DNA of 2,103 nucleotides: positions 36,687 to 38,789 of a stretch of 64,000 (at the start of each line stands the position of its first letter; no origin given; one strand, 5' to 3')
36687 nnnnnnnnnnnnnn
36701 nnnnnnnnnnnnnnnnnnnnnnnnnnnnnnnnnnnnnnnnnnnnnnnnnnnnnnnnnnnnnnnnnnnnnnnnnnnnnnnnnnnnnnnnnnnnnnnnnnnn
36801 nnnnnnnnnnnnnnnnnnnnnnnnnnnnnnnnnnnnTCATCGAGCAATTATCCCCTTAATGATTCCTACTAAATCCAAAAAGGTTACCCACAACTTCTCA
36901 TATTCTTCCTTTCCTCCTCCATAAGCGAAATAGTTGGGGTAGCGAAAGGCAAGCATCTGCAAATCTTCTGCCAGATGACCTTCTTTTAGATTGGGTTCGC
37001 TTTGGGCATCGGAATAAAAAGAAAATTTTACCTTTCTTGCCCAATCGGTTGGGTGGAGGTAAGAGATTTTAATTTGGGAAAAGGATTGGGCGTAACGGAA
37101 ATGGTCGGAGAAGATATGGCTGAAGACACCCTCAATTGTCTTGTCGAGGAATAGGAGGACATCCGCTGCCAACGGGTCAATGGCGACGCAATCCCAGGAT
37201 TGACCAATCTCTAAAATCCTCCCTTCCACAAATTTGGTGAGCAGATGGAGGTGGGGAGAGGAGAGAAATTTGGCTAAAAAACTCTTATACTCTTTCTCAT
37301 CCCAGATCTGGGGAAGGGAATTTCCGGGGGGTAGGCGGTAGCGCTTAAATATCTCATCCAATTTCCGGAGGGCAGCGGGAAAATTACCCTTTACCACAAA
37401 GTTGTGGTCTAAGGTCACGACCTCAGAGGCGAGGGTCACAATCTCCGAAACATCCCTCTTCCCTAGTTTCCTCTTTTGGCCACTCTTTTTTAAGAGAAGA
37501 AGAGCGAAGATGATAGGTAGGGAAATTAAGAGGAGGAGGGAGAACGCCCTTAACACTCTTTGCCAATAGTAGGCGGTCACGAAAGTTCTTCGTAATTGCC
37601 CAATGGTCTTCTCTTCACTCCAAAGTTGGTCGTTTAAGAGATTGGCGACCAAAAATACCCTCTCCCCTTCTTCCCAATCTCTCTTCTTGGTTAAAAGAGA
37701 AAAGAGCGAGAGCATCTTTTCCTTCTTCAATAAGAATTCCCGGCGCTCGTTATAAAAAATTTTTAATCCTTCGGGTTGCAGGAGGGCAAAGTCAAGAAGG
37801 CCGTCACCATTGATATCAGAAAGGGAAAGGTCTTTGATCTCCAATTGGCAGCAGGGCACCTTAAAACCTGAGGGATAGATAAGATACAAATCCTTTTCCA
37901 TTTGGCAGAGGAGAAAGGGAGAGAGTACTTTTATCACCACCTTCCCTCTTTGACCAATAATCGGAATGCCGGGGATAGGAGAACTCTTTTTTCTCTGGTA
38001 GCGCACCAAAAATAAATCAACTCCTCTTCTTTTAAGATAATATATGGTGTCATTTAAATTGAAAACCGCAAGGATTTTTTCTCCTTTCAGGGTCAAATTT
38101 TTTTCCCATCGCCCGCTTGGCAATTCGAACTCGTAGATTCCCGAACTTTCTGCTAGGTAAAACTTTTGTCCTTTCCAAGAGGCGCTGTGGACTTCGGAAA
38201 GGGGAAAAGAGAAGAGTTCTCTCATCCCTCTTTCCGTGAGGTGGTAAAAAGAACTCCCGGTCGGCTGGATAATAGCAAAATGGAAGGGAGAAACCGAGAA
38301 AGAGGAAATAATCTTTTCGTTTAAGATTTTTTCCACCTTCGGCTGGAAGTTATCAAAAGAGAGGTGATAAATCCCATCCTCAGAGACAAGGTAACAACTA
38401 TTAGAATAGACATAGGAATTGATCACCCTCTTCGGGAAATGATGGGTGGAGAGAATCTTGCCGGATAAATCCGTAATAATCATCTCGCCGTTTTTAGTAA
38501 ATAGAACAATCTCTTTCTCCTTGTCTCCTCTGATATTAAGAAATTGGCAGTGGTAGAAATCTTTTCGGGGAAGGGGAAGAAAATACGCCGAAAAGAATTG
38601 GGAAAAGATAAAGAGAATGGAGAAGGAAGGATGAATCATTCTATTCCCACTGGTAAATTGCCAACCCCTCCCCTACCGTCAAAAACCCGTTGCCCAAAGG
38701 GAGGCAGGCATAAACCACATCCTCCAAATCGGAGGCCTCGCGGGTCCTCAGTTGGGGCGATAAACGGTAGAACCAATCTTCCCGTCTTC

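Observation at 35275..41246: Unknown signalling module: three exported/membrane beta-propeller-like proteins followed by a sigma-54 enhancer-binding protein, all start/stop coupled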

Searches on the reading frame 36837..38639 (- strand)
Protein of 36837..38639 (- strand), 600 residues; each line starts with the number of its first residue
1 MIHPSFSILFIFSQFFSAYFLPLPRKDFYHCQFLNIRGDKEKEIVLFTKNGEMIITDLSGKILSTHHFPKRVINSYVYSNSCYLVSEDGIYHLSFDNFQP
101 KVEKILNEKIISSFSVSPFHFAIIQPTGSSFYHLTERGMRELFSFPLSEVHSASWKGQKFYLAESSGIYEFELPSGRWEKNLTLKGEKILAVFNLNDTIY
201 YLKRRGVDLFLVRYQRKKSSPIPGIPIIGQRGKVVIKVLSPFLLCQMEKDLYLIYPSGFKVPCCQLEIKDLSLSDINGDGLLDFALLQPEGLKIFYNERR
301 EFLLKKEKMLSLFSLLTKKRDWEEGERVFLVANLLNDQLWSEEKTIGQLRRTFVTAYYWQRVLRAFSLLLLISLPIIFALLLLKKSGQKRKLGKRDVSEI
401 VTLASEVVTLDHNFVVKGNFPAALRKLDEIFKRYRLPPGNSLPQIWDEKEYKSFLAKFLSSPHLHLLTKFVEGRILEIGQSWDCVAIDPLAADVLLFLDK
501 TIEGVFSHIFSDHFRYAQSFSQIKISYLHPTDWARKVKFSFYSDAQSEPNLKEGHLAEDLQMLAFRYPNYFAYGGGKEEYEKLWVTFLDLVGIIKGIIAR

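Call 4: search_protein_families(library=pfam, proteins=[window:36837-38639:-], max_evalue=0.1)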
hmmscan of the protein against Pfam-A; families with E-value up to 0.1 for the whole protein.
window:36837-38639:- (600 aa): 3 families
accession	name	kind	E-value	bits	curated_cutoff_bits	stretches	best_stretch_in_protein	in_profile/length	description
PF09071.16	Alpha-amyl_C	-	0.0079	16.5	27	0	180-206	12-38/67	Alpha-amylase, C terminal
PF13517.12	FG-GAP_3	-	0.053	14.6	26.9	0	275-298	1-24/61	FG-GAP-like repeat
PF21544.3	PorZ_N_b_propeller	-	0.088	13.5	27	0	150-204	81-134/154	TSS9, PorZ, N-terminal beta-propeller domain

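Call 5: search_protein_families(library=ncbifam, proteins=[window:36837-38639:-], max_evalue=0.1)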
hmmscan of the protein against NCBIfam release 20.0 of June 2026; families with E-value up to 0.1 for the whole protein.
window:36837-38639:- (600 aa): 0 families

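Call 6: find_homologous_proteins(query=window:36837-38639:-, max_evalue=0.001)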
Query window:36837-38639:- (600 aa): 3 proteins with E <= 0.001 among 8000 candidates.
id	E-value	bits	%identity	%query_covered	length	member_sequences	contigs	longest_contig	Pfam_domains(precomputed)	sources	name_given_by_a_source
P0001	0.0e+0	1361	100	100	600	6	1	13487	-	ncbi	ncbi:MAG: hypothetical protein ABIK94_01790 [candidate division WOR-3 bacterium]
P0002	9.1e-206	703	55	98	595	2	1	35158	-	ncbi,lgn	-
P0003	1.3e-205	703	55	98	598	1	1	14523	-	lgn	-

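Call 8: find_encoding_contigs(protein=P0002, flank=10000, max_places=4)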
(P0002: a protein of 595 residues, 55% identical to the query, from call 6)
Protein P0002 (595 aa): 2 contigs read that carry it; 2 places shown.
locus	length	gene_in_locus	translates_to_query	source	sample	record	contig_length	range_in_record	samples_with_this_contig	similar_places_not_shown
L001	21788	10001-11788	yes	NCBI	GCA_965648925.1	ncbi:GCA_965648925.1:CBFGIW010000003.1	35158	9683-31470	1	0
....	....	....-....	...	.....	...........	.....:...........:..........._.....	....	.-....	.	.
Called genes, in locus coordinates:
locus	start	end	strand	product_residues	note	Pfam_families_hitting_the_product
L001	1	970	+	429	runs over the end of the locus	PF27537:HoxH (weak), PF00374:NiFeSe_Hases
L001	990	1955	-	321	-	-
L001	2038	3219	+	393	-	PF00079:Serpin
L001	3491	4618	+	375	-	PF01855:POR_N, PF02780:Transketolase_C (weak), PF17147:PFOR_II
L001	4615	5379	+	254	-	PF02775:TPP_enzyme_C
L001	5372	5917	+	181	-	PF01558:POR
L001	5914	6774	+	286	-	PF14505:DUF4438, PF20999:DUF4438_C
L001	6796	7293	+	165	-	PF00383:dCMP_cyt_deam_1, PF14437:MafB19-deam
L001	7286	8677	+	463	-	PF18911:PKD_4 (faint), PF13360:PQQ_2, PF13570:Beta-prop_ACSF4, PF13360:PQQ_2, PF14517:Tachylectin (faint), PF25292:Beta-prop_CGLA (faint), PF13570:Beta-prop_ACSF4 (weak)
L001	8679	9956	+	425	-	-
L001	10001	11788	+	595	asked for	-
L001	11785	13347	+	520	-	PF25601:AAA_lid_14 (faint), PF01078:Mg_chelatase (weak), PF00158:Sigma54_activat, PF14532:Sigma54_activ_2, PF07728:AAA_5, PF02954:HTH_8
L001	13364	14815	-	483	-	PF00171:Aldedh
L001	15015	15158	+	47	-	-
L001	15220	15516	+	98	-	-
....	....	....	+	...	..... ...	-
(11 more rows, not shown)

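Call 9: find_encoding_contigs(protein=P0003, flank=10000, max_places=4)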
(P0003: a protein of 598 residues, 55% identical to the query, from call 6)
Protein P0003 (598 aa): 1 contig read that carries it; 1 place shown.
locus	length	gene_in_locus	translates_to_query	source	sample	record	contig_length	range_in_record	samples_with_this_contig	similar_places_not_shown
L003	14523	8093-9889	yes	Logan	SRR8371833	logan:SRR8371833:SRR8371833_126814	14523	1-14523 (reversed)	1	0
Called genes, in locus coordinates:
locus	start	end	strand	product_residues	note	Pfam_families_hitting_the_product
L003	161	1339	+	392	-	PF00079:Serpin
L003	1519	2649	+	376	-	PF01855:POR_N, PF17147:PFOR_II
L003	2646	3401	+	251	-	PF02775:TPP_enzyme_C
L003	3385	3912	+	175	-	PF01558:POR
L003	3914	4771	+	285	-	PF14505:DUF4438, PF20999:DUF4438_C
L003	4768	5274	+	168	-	PF00383:dCMP_cyt_deam_1, PF14437:MafB19-deam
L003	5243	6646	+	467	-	PF18911:PKD_4 (faint), PF00801:PKD (faint), PF13570:Beta-prop_ACSF4, PF25292:Beta-prop_CGLA (faint), PF13360:PQQ_2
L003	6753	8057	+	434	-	-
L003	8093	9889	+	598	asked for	-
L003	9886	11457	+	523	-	PF25601:AAA_lid_14 (faint), PF01078:Mg_chelatase (weak), PF00158:Sigma54_activat, PF14532:Sigma54_activ_2, PF07728:AAA_5, PF02954:HTH_8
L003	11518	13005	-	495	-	PF00171:Aldedh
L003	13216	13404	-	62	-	-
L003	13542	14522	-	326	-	?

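Call 21: predict_structure(alignment_id=A1)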
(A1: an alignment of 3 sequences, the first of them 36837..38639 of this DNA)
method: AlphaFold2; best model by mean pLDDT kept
length: 600 residues; sequences in the alignment: 3
mean_pLDDT: 52.1   pTM: 0.42
mean pLDDT of the five models: 52.1, 46.9, 41.8, 41.1, 36.6
residues with pLDDT >= 90: 11; 70-90: 144; 50-70: 112; < 50: 333
segments of 3 or more residues with pLDDT < 50: 1-26, 219-221, 229-232, 263-371, 373-375, 381-402, 411-418, 435-443, 459-600
pLDDT, mean of each block of 10 residues (from residue 1): 27 25 47 60 69 72 81 77 88 80 90 79 87 81 80 82 86 70 80 78 79 71 56 54 60 59 39 31 32 34 32 27 25 25 29 35 43 49 31 36 49 45 60 47 54 52 40 34 29 39 40 40 39 39 45 45 38 33 38 35
secondary structure, 60 per line:
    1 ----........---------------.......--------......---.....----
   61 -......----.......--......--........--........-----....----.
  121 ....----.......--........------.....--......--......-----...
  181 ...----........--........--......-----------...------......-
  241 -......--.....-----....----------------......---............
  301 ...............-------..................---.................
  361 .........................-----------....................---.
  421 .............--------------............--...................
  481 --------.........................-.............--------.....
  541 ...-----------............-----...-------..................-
elements in order: H5-12 E28-34 E43-48 E52-56 E62-67 E72-78 E81-86 E89-96 E99-106 E112-115 E120-124 E129-135 E138-145 E152-156 E159-164 E167-172 E178-183 E188-195 E198-205 E208-213 E225-227 E234-239 E242-247 E250-254 E260-263 H280-285 H289-315 H323-340 H344-385 H397-416 H420-433 H448-459 H462-480 H489-513 H515-519 E520-527 E536-543 H555-566 E572-574 E582-586 H587-599

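Call 26: find_related_loci(query=A1, collection=genome_contigs, flank=10000)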
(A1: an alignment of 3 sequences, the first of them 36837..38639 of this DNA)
Query A1 (600 aa) in genome_contigs; peptide patterns used: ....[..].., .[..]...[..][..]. (x = any residue, [..] = any of these).
260 stretches matched a pattern; 1 encode a relative of the query (tblastn E <= 1e-3); 1 distinct loci.
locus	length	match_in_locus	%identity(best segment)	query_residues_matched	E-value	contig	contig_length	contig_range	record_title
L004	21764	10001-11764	55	11-600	0e+0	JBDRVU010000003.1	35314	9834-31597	MAG: candidate division WOR-3 bacterium isolate JZ-2_201705_bins_152 JZ-2_201705_bins_152_scaffold_3, whole genome shotg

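Call 27: search_protein_representatives(alignment_id=A1)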
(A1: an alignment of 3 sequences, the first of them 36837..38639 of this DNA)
Query: 3 sequences, 598 profile positions. Proteins with E-value up to 0.001 (for the whole library): 35; up to 1e-10: 22; up to 1e-30: 5. The best 35 are listed.
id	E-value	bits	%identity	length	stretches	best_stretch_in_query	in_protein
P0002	0.0e+00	1242.2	-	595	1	4-598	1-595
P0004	3.5e-187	640.2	-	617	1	12-598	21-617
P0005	4.4e-177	606.8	-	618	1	5-598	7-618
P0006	2.8e-148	511.6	-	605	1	28-598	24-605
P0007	8.1e-137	473.8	-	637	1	26-598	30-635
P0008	3.8e-24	101.7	-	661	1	263-598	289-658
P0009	3.3e-19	85.4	-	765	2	478-598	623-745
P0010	3.4e-18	82.1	-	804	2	363-470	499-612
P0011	4.4e-18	81.7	-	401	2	476-598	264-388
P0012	6.5e-18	81.1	-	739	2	501-593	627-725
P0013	8.9e-18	80.7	-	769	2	499-597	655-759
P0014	1.0e-17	80.5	-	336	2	478-598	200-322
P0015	4.6e-17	78.3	-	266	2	467-598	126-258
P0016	2.0e-16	76.3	-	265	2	493-594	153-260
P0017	2.5e-15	72.6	-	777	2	478-592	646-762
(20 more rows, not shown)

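Call 38: find_encoding_contigs(protein=P0011, flank=10000, max_places=3)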
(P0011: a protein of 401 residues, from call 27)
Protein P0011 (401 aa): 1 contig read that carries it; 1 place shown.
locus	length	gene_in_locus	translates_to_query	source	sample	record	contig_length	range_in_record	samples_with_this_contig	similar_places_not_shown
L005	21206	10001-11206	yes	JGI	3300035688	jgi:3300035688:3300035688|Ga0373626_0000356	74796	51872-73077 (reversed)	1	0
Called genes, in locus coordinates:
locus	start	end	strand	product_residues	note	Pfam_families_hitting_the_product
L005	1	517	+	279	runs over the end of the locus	PF00528:BPD_transp_1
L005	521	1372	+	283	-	PF00528:BPD_transp_1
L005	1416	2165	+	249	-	PF00005:ABC_tran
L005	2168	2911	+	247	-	PF02463:SMC_N (faint), PF00005:ABC_tran, PF13304:AAA_21 (faint), PF13401:AAA_22 (faint)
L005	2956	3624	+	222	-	PF01895:PhoU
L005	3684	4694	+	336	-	PF08240:ADH_N, PF00107:ADH_zinc_N, PF13602:ADH_zinc_N_2 (weak)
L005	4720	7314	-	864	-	PF02861:Clp_N, PF13191:AAA_16, PF23569:NBD_SMAX1, PF00004:AAA, PF17871:AAA_lid_9, PF00004:AAA, PF07724:AAA_2, PF07728:AAA_5, +8 more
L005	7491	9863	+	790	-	PF10131:PTPS_related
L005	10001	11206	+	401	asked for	-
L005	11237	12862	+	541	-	PF00158:Sigma54_activat, PF14532:Sigma54_activ_2, PF00004:AAA (weak), PF07728:AAA_5, PF02954:HTH_8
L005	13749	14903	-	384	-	PF02771:Acyl-CoA_dh_N, PF02770:Acyl-CoA_dh_M, PF00441:Acyl-CoA_dh_1, PF08028:Acyl-CoA_dh_2, PF22924:ACOX_C_alpha1 (weak)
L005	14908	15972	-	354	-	PF01451:LMWPc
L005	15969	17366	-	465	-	PF02844:GARS_N, PF01071:GARS_A, PF02786:CPSase_L_D2, PF02222:ATP-grasp, PF02843:GARS_C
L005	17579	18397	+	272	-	PF12895:ANAPC3 (faint), PF13424:TPR_12 (faint), PF13431:TPR_17 (faint), PF13432:TPR_16 (faint), PF00515:TPR_1, PF07719:TPR_2 (weak), PF13181:TPR_8 (weak), PF13414:TPR_11 (weak), +4 more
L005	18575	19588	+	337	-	PF00579:tRNA-synt_1b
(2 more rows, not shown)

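Call 40: find_encoding_contigs(protein=P0015, flank=10000, max_places=3)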
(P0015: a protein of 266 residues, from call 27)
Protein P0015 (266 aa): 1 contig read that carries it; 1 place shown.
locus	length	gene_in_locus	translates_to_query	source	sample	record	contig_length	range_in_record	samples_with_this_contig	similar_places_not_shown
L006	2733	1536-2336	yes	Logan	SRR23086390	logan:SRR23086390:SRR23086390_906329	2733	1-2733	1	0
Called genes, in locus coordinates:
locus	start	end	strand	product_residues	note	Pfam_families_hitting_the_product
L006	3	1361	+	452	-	?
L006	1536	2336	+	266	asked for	-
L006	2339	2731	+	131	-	?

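Call 79: list_cluster_members(proteins=[P0004, P0005, P0006, P0007, P0008, P0009, P0010, P0012, P0013, P0017])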
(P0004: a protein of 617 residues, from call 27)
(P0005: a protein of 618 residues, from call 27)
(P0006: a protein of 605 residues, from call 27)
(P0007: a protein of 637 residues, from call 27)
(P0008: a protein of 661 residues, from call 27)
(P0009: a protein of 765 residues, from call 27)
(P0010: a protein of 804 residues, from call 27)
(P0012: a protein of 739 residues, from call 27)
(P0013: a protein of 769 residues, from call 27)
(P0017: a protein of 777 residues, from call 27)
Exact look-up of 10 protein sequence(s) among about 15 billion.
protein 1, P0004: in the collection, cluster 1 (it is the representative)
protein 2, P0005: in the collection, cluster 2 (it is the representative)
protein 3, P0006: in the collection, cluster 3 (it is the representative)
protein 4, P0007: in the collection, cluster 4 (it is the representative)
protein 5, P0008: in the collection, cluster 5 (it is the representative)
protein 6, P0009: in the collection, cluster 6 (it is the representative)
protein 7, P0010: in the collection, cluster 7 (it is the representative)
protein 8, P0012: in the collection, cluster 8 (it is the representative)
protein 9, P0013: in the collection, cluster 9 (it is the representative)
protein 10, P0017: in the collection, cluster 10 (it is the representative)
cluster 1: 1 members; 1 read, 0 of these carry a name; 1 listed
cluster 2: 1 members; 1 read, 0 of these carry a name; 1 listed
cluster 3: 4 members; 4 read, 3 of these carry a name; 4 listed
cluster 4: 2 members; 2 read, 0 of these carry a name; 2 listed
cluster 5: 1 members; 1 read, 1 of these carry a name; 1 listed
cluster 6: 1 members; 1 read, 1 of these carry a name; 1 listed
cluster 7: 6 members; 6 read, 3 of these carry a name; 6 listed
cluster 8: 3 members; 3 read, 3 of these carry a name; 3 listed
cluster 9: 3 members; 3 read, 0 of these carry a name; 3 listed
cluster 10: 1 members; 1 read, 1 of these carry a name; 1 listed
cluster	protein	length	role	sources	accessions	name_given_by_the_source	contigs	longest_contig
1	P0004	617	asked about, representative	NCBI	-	-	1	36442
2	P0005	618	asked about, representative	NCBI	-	-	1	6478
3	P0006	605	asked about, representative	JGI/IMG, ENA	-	-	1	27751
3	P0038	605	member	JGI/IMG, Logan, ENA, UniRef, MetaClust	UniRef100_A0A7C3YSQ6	Uncharacterized protein n=1 Tax=candidate division WOR-3 bacterium TaxID=2052148 ... | \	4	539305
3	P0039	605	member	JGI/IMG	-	hypothetical protein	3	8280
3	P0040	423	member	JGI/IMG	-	hypothetical protein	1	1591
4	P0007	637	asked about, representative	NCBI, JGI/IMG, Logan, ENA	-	-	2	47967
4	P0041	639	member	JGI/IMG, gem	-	-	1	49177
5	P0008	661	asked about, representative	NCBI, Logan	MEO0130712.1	MAG: hypothetical protein ABIK76_03370 [candidate division WOR-3 bacterium]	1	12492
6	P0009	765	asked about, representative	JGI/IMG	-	hypothetical protein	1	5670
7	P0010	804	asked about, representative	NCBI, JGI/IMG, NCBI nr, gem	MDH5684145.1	MAG: hypothetical protein OEZ20_06760 [candidate division WOR-3 bacterium] | hypothetical protein [candidate division WOR-3 bacterium]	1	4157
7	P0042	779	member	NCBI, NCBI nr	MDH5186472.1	MAG: hypothetical protein OEW70_05345, partial [candidate division WOR-3 bacterium] | hypothetical protein [candidate division WOR-3 bacterium]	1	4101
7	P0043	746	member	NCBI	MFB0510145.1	MAG: hypothetical protein ACETVX_06580, partial [bacterium]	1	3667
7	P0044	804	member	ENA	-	-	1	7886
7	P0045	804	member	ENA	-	-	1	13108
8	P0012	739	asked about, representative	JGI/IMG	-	hypothetical protein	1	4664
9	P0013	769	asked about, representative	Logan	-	-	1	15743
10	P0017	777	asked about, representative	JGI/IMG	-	hypothetical protein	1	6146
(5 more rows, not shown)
